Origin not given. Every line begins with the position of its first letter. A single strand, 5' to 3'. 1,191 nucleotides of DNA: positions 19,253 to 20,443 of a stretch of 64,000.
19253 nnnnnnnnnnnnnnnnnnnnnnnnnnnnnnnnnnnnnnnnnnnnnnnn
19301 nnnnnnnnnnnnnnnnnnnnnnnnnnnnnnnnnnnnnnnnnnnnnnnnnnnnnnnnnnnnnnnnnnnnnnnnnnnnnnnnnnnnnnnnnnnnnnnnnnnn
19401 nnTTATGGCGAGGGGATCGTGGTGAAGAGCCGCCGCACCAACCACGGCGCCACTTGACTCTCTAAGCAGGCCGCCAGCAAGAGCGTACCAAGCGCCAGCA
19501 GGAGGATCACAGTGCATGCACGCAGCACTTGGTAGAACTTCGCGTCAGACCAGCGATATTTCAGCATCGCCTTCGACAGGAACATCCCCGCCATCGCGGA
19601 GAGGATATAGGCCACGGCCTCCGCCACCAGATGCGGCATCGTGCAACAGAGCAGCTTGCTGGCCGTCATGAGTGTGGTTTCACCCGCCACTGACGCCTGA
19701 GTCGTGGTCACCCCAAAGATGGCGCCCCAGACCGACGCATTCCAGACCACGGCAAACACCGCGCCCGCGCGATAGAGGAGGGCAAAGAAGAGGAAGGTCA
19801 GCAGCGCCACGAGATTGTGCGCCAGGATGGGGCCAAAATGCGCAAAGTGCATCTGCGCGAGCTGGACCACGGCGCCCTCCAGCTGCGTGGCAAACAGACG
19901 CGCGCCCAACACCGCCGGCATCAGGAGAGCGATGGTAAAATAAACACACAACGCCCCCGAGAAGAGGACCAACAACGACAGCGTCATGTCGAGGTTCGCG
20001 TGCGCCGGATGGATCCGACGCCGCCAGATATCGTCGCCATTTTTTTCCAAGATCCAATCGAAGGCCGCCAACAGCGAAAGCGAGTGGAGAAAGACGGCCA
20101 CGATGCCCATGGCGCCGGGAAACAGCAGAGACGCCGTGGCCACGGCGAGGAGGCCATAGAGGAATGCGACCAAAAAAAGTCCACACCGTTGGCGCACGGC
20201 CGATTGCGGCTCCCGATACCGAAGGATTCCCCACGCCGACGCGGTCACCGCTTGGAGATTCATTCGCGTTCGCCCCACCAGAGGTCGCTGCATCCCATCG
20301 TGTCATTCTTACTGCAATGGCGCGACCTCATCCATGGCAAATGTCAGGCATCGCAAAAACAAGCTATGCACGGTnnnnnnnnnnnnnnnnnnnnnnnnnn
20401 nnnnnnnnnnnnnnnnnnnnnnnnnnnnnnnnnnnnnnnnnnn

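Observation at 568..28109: Family 1: three ~150-nt elements with unrelated stems but conserved junction sequences (568-714, 4312-4461, 27958-28109)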

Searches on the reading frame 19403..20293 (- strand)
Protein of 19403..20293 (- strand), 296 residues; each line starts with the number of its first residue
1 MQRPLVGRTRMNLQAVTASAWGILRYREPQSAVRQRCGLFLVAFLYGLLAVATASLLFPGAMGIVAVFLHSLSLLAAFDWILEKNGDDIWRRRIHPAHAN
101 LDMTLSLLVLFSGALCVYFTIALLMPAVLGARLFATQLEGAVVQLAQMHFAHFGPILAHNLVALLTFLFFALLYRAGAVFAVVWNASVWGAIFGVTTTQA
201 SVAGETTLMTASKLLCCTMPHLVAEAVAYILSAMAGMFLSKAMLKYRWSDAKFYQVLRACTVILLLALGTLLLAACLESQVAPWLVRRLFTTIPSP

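Call 83: search_protein_families(library=pfam, proteins=[window:19403-20293:-], max_evalue=0.00001)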
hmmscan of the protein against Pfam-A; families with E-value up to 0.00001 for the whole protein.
window:19403-20293:- (296 aa): 1 family
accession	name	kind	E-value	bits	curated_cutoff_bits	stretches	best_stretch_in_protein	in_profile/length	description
PF01944.22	SpoIIM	-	5.8e-08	33.3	26.9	1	108-283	3-163/163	Stage II sporulation protein M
